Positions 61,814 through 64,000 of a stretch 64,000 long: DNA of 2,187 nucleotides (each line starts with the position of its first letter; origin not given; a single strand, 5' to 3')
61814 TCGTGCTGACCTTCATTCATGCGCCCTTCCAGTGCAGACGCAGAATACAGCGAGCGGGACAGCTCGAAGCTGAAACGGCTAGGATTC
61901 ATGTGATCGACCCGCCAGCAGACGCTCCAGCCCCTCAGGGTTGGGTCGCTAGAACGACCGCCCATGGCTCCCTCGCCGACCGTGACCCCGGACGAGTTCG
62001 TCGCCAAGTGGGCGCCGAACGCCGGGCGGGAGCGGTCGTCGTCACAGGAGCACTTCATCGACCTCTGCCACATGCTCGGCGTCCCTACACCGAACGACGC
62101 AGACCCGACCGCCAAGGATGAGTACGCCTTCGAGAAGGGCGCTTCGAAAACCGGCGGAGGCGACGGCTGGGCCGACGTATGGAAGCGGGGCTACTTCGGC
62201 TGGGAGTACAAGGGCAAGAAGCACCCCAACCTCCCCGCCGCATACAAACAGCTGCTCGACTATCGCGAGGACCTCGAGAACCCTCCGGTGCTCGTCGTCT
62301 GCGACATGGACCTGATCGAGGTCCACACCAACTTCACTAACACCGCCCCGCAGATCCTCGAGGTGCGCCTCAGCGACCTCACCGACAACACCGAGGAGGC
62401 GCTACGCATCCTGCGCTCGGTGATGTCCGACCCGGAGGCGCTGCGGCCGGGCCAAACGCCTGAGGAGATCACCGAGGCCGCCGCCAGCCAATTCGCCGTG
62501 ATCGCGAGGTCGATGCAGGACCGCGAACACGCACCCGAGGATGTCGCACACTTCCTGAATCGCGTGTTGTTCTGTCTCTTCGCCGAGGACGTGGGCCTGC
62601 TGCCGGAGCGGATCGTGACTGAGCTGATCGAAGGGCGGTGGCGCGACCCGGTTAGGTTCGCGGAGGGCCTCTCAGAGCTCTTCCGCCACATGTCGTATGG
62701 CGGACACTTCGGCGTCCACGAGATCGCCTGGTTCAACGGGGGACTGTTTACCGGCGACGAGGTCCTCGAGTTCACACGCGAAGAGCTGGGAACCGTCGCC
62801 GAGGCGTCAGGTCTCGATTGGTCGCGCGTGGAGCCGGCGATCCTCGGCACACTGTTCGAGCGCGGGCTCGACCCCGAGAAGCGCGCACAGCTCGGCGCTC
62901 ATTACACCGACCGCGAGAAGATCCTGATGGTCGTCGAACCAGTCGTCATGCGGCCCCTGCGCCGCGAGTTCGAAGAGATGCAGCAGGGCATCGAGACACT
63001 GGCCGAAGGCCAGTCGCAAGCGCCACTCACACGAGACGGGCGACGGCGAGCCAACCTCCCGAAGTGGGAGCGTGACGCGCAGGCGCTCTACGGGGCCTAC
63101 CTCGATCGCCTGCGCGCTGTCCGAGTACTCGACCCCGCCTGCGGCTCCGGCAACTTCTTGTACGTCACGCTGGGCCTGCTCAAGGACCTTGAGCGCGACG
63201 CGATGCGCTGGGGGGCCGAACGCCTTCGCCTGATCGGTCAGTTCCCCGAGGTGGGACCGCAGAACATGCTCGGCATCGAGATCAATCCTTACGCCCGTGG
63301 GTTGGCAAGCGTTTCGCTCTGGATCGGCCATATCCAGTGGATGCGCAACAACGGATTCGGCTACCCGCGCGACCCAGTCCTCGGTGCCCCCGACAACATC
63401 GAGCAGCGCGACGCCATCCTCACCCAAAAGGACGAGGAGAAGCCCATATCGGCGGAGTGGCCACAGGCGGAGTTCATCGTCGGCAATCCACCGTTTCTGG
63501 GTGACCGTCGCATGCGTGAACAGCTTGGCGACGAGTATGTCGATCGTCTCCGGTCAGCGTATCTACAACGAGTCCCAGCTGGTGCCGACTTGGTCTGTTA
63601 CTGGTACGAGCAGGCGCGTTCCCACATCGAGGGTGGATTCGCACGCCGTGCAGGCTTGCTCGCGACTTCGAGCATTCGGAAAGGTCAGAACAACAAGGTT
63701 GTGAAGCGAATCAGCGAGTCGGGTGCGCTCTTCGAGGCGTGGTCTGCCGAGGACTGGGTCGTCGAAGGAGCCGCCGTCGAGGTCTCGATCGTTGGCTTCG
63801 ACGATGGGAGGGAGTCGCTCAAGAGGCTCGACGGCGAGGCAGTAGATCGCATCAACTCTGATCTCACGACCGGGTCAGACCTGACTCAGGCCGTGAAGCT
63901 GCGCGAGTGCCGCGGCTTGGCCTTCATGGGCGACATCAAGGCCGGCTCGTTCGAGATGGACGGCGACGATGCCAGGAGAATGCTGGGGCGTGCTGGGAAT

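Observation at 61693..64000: Divergent defence pair: DUF262 (GmrSD-like) fragment cut by IS-B, and a large MmeI/PglX-family adenine methyltransferase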

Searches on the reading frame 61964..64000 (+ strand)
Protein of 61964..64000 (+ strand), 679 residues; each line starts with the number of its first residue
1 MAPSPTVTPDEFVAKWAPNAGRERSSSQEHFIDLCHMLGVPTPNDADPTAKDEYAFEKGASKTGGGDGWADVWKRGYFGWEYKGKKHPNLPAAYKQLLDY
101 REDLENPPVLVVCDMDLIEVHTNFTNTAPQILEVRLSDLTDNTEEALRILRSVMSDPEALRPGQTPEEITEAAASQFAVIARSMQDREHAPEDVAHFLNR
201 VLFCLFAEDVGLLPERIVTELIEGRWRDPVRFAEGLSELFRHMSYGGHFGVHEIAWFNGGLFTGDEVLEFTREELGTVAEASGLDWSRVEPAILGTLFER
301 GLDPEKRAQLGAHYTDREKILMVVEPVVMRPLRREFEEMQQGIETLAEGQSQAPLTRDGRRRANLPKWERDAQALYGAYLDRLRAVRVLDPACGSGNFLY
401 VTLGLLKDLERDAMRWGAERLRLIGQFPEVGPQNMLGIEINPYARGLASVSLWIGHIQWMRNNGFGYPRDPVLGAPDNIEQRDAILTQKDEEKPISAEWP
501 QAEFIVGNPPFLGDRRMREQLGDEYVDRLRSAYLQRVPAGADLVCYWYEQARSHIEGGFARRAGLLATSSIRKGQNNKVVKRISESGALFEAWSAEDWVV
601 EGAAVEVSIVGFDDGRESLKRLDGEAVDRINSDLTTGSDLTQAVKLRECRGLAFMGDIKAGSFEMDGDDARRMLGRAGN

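Call 7: search_protein_families(library=pfam, proteins=[window:61964-64000:+], max_evalue=0.01)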
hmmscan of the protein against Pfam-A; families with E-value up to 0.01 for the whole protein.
window:61964-64000:+ (679 aa): 4 families
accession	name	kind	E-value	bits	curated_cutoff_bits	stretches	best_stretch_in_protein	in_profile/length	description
PF20473.4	MmeI_Mtase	-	3e-27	95.9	27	1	378-615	13-251/259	MmeI, DNA-methyltransferase domain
PF20465.4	MmeI_hel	-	2.7e-13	50.9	27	1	192-262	1-75/75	MmeI, helicase spacer domain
PF20464.3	MmeI_N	-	3.4e-09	37.7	27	1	10-184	4-178/181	MmeI, N-terminal domain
PF07669.17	Eco57I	-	9.3e-05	23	25.3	1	434-552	2-121/171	Eco57I restriction-modification methylase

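Call 8: search_protein_families(library=padloc, proteins=[window:61964-64000:+], max_evalue=0.01)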
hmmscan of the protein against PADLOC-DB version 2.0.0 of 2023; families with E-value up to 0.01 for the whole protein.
window:61964-64000:+ (679 aa): 33 families (the best 25 are shown)
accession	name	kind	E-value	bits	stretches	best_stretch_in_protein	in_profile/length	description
PDLC03627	REase_MTase_IIG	-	7.9e-204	677.6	2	7-491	2-517/1136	Type IIG restriction enzyme-methyltransferase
PDLC03599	REase_MTase_IIG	-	6.7e-71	237.4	2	380-674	344-656/959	Type IIG restriction enzyme-methyltransferase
PDLC03598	REase_MTase_IIG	-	8.9e-70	233.6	1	11-622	14-602/912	Type IIG restriction enzyme-methyltransferase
PDLC02643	DrmMI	-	5.6e-26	88.7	1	505-674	872-1043/1347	DrmMI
PDLC02644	DrmMI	-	1.1e-14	51.4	1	504-674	384-556/988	DrmMI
PDLC04134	mad2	-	3.4e-13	47.2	1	74-467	52-351/492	mads_2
PDLC02646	DrmMI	-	2e-10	37.4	1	498-659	279-449/792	DrmMI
PDLC03629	REase_MTase_IIG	-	2.3e-10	37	2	377-454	427-511/1182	Type IIG restriction enzyme-methyltransferase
PDLC03609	REase_MTase_IIG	-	3e-10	36.5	1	195-551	229-601/1066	Type IIG restriction enzyme-methyltransferase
PDLC03601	REase_MTase_IIG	-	2.3e-09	33.6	1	259-457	328-531/1110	Type IIG restriction enzyme-methyltransferase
PDLC02639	DrmMI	-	4e-09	33.3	1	497-632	578-712/803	DrmMI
PDLC02638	DrmMI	-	1.9e-07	27.7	1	505-555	875-924/935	DrmMI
PDLC03618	REase_MTase_IIG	-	5.3e-07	25.3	1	503-652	867-1015/1429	Type IIG restriction enzyme-methyltransferase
PDLC02523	PglX|PglXI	-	2.4e-06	23.6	1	383-454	329-404/1428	PglX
PDLC02538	PglX|PglXI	-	1.2e-05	22.9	1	378-454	50-126/309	PglX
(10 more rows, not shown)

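Call 9: find_related_loci(query=window:61964-64000:+, collection=genome_contigs, flank=10000)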
Query window:61964-64000:+ (679 aa) in genome_contigs; peptide patterns used: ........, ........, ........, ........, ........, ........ (x = any residue, [..] = any of these).
99 stretches matched a pattern; 70 encode a relative of the query (tblastn E <= 1e-3); 68 distinct loci.
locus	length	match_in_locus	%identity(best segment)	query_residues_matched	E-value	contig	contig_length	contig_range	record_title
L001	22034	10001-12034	65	6-679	0e+0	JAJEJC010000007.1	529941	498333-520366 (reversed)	MAG: Dehalococcoidia bacterium isolate p16x63bins.52 k141_915423, whole genome shotgun sequence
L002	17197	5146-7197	65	2-679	0e+0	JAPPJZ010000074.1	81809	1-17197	MAG: Chloroflexota bacterium isolate RHO2_bin_60 NODE_498_length_81809_cov_13.127712, whole genome shotgun sequence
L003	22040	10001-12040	64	4-679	0e+0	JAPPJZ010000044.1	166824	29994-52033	MAG: Chloroflexota bacterium isolate RHO2_bin_60 NODE_129_length_166824_cov_14.079967, whole genome shotgun sequence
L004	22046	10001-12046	65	4-679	0e+0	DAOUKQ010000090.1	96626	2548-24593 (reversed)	MAG TPA_asm: Dehalococcoidia bacterium isolate S7_353 k113_1502704, whole genome shotgun sequence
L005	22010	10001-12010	65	11-674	0e+0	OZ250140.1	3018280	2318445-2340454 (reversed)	MAG: Dehalococcoidia bacterium isolate 92aeaa82-693a-41dc-a6aa-2cafd19afa0f genome assembly, chromosome: 1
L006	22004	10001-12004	64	11-674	0e+0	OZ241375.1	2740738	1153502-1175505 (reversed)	MAG: Dehalococcoidia bacterium isolate b07fa7da-9862-47df-848d-64ec3822ffc5 genome assembly, chromosome: 1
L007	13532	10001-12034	64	2-674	0e+0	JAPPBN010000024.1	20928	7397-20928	MAG: Chloroflexota bacterium isolate IRC3_bin_11 NODE_1502_length_20928_cov_28.234, whole genome shotgun sequence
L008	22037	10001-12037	64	6-679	0e+0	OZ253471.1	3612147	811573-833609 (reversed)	MAG: Dehalococcoidia bacterium isolate 41ac3497-52d9-4345-8c76-2a61940320b0 genome assembly, chromosome: 1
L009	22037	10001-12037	63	6-679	0e+0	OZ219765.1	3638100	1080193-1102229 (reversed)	MAG: Dehalococcoidia bacterium isolate 2efd49d1-a845-418d-b650-c606456da4a2 genome assembly, chromosome: 2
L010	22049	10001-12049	64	2-679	0e+0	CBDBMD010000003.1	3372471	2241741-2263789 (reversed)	MAG: Dehalococcoidia bacterium isolate 82647b19-91a1-4440-b29b-303ca9d817fb genome assembly, contig: contig_3, whole gen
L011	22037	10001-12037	64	6-679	0e+0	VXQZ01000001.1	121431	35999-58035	MAG: Chloroflexi bacterium isolate SB0664_bin_20 NODE_146_length_121431_cov_47.349344, whole genome shotgun sequence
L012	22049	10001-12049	64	2-679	0e+0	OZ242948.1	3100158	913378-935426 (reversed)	MAG: Dehalococcoidia bacterium isolate a0c66c6a-f5ff-452f-b709-ec8565f303fe genome assembly, chromosome: 1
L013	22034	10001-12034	63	6-679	0e+0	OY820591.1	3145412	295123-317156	MAG: Dehalococcoidia bacterium isolate bad7acc4-ca48-4abb-846f-85865ba1c961 genome assembly, chromosome: 1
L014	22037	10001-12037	63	6-679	0e+0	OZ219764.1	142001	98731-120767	MAG: Dehalococcoidia bacterium isolate 2efd49d1-a845-418d-b650-c606456da4a2 genome assembly, chromosome: 1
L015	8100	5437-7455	65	12-679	0e+0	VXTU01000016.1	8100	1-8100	MAG: Chloroflexi bacterium isolate SB0666_bin_12 NODE_3653_length_8100_cov_9.895836, whole genome shotgun sequence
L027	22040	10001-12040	61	4-679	0e+0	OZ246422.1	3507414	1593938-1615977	MAG: Tepidiformaceae bacterium isolate 363e1592-b2ce-4993-ab96-5155cae3cb33 genome assembly, chromosome: 1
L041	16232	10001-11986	49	6-679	0e+0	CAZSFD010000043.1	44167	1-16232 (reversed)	MAG TPA_asm: uncultured Anaerolineaceae bacterium isolate binchicken_co274_165 genome assembly, contig: NODE_2204_length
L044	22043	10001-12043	63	4-679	0e+0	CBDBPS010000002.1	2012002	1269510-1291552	MAG: Dehalococcoidia bacterium isolate 2e9189d5-434a-42a8-84cf-86486d02cf1d genome assembly, contig: contig_2, whole gen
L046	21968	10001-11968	48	2-665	0e+0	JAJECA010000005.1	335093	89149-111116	MAG: Acidimicrobiia bacterium isolate jk18x9bins.74 k141_39438, whole genome shotgun sequence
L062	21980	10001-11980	48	2-674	0e+0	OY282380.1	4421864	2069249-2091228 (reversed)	MAG: Arenicellales bacterium genome assembly, chromosome: 1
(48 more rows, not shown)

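Call 10: find_homologous_proteins(query=window:61964-64000:+, max_evalue=1e-20)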
Query window:61964-64000:+ (679 aa): 8000 proteins with E <= 1e-20 among 8000 candidates; the best 120 are listed.
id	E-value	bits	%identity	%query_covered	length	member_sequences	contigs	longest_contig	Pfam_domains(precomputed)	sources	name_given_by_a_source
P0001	0.0e+0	1568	100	100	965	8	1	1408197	PF20465.5,PF20466.4,PF20473.5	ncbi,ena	-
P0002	5.1e-287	972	64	100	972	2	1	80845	PF20465.5,PF20473.5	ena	-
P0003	1.4e-286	970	64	100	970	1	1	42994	PF20465.5,PF20466.4,PF20473.5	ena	-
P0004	4.7e-286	969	65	99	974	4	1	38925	PF20465.5,PF20473.5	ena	-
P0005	4.8e-286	969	65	100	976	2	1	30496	PF20465.5,PF20473.5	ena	-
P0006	7.4e-286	968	65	100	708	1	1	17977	PF20465.5,PF20464.4,PF20473.5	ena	-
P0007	1.3e-285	967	65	100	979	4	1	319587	PF20465.5,PF20473.5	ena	-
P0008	1.4e-285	967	66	99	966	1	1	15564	PF20465.5,PF20466.4,PF20473.5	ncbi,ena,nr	ncbi:MAG: class I SAM-dependent DNA methyltransferase [Chloroflexota bacterium]|nr:class I SAM-depen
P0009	6.9e-285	965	65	97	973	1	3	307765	PF20465.5,PF20466.4,PF20473.5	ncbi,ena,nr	ncbi:MAG: class I SAM-dependent DNA methyltransferase [Chloroflexota bacterium]|nr:class I SAM-depen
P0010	9.9e-285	964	64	100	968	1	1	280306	PF20465.5,PF20466.4,PF20473.5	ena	-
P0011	1.5e-284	964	65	100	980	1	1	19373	PF20465.5,PF20473.5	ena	-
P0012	3.6e-284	963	65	99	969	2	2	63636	PF20465.5,PF20466.4,PF20473.5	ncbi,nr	ncbi:MAG: class I SAM-dependent DNA methyltransferase [Chloroflexi bacterium]|nr:class I SAM-depende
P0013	4.0e-284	962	65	99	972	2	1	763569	PF20465.5,PF20473.5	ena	-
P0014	6.3e-284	962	65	99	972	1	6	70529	PF20465.5,PF20466.4,PF20473.5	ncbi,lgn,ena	-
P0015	6.8e-284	962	65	100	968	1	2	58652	PF20465.5,PF20466.4,PF20473.5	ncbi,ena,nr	ncbi:MAG: class I SAM-dependent DNA methyltransferase [Chloroflexi bacterium]|nr:class I SAM-depende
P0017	1.8e-283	960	65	99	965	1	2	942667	PF20465.5,PF20466.4,PF20473.5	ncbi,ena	-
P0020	3.5e-283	959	64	100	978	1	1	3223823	PF20465.5,PF20473.5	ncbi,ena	-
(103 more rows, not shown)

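Call 11: find_encoding_contigs(protein=P0001, flank=10000, max_places=4)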
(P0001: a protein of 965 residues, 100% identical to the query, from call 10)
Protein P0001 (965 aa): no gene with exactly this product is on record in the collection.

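Call 13: list_cluster_members(proteins=[P0001])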
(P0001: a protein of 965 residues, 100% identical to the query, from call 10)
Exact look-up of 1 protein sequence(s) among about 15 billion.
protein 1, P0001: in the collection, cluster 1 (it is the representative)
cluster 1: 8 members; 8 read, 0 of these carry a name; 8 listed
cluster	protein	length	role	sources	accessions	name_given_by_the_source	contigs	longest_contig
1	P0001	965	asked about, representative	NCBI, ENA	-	-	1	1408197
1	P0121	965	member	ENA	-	-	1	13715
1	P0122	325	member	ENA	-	-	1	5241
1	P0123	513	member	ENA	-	-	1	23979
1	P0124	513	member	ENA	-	-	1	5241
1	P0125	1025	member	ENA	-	-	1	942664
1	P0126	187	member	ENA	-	-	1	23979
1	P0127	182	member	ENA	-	-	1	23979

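Call 14: find_encoding_contigs(protein=P0121, flank=10000, max_places=4)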
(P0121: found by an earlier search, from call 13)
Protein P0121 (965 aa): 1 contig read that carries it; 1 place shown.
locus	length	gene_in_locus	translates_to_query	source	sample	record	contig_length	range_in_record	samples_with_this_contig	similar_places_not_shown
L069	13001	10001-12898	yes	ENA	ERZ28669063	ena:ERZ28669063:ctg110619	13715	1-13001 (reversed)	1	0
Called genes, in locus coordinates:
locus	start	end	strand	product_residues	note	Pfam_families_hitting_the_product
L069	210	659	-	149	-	-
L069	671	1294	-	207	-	PF12762:DDE_Tnp_IS1595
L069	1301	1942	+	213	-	PF13565:HTH_32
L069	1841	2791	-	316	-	PF02463:SMC_N (weak), PF13175:AAA_15, PF13476:AAA_23 (weak), PF13304:AAA_21 (faint)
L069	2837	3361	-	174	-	-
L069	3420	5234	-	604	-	-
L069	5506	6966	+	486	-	PF01548:DEDD_Tnp_IS110, PF02371:Transposase_20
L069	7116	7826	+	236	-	PF00520:Ion_trans, PF07885:Ion_trans_2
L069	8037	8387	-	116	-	-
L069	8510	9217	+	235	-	PF13565:HTH_32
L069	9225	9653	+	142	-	-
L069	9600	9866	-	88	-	PF03235:GmrSD_N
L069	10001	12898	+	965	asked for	PF20465:MmeI_hel, PF20473:MmeI_Mtase, PF07669:Eco57I (weak), PF20466:MmeI_TRD (weak)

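Call 15: find_encoding_contigs(protein=P0125, flank=10000, max_places=4)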
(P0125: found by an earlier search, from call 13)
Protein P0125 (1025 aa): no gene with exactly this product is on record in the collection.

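Call 23: find_encoding_contigs(protein=P0020, flank=10000, max_places=2)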
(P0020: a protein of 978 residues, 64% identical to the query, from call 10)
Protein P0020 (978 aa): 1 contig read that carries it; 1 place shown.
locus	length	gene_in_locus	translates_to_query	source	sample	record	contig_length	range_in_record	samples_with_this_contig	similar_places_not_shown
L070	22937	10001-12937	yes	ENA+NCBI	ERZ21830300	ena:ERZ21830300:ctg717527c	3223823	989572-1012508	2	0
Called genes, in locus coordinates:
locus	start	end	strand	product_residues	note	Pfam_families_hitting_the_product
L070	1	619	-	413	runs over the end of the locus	PF00994:MoCF_biosynth, PF18146:CinA_KH, PF02464:CinA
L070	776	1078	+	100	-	PF01909:NTP_transf_2, PF18765:Polbeta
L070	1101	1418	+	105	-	PF01934:HepT-like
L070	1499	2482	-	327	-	PF01527:HTH_Tnp_1 (weak), PF13384:HTH_23 (weak), PF13518:HTH_28, PF13551:HTH_29, PF13565:HTH_32, PF00665:rve, PF13683:rve_3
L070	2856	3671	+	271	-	PF01170:UPF0020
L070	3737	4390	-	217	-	PF00149:Metallophos (weak), PF12850:Metallophos_2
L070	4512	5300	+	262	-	PF01987:AIM24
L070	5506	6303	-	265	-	PF12697:Abhydrolase_6, PF00561:Abhydrolase_1, PF12146:Hydrolase_4, PF00561:Abhydrolase_1 (weak)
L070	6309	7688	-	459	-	PF02515:CoA_transf_3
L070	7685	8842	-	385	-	PF02515:CoA_transf_3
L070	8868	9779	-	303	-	PF00378:ECH_1, PF16113:ECH_2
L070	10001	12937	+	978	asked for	PF20465:MmeI_hel, PF20473:MmeI_Mtase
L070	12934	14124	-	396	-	-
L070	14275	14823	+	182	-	-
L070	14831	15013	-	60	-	-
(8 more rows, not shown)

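Call 24: find_encoding_contigs(protein=P0017, flank=10000, max_places=2)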
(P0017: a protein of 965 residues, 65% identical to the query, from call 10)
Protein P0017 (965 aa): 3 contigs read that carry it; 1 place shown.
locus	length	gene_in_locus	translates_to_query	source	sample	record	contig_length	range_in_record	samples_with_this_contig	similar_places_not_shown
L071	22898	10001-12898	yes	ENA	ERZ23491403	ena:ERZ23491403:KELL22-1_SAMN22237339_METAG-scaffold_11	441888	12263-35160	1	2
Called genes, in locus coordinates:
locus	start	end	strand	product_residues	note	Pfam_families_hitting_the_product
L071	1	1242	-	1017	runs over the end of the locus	PF07669:Eco57I (weak)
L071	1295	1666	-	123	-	-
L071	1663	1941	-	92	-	-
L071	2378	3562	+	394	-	PF12802:MarR_2 (faint)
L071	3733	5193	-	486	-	PF04471:Mrr_cat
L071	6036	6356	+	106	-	-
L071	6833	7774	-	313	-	-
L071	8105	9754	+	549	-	-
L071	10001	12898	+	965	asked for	PF20465:MmeI_hel, PF20473:MmeI_Mtase, PF20466:MmeI_TRD (weak)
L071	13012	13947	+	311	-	PF10881:DUF2726 (weak)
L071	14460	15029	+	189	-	-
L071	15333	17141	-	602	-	-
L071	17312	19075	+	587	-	PF00239:Resolvase, PF07508:Recombinase, PF13408:Zn_ribbon_recom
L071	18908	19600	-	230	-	-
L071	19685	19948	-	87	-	-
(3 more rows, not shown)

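Call 25: search_solved_structures(query=P0001, show_alignments=1)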
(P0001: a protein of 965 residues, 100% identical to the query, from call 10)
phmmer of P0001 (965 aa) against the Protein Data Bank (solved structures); distinct sequences matched with E-value up to 0.001: 1.
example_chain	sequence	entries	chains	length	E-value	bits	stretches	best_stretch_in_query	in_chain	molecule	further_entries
5hr4_C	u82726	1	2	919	1.2e-43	152.4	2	11-341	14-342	MmeI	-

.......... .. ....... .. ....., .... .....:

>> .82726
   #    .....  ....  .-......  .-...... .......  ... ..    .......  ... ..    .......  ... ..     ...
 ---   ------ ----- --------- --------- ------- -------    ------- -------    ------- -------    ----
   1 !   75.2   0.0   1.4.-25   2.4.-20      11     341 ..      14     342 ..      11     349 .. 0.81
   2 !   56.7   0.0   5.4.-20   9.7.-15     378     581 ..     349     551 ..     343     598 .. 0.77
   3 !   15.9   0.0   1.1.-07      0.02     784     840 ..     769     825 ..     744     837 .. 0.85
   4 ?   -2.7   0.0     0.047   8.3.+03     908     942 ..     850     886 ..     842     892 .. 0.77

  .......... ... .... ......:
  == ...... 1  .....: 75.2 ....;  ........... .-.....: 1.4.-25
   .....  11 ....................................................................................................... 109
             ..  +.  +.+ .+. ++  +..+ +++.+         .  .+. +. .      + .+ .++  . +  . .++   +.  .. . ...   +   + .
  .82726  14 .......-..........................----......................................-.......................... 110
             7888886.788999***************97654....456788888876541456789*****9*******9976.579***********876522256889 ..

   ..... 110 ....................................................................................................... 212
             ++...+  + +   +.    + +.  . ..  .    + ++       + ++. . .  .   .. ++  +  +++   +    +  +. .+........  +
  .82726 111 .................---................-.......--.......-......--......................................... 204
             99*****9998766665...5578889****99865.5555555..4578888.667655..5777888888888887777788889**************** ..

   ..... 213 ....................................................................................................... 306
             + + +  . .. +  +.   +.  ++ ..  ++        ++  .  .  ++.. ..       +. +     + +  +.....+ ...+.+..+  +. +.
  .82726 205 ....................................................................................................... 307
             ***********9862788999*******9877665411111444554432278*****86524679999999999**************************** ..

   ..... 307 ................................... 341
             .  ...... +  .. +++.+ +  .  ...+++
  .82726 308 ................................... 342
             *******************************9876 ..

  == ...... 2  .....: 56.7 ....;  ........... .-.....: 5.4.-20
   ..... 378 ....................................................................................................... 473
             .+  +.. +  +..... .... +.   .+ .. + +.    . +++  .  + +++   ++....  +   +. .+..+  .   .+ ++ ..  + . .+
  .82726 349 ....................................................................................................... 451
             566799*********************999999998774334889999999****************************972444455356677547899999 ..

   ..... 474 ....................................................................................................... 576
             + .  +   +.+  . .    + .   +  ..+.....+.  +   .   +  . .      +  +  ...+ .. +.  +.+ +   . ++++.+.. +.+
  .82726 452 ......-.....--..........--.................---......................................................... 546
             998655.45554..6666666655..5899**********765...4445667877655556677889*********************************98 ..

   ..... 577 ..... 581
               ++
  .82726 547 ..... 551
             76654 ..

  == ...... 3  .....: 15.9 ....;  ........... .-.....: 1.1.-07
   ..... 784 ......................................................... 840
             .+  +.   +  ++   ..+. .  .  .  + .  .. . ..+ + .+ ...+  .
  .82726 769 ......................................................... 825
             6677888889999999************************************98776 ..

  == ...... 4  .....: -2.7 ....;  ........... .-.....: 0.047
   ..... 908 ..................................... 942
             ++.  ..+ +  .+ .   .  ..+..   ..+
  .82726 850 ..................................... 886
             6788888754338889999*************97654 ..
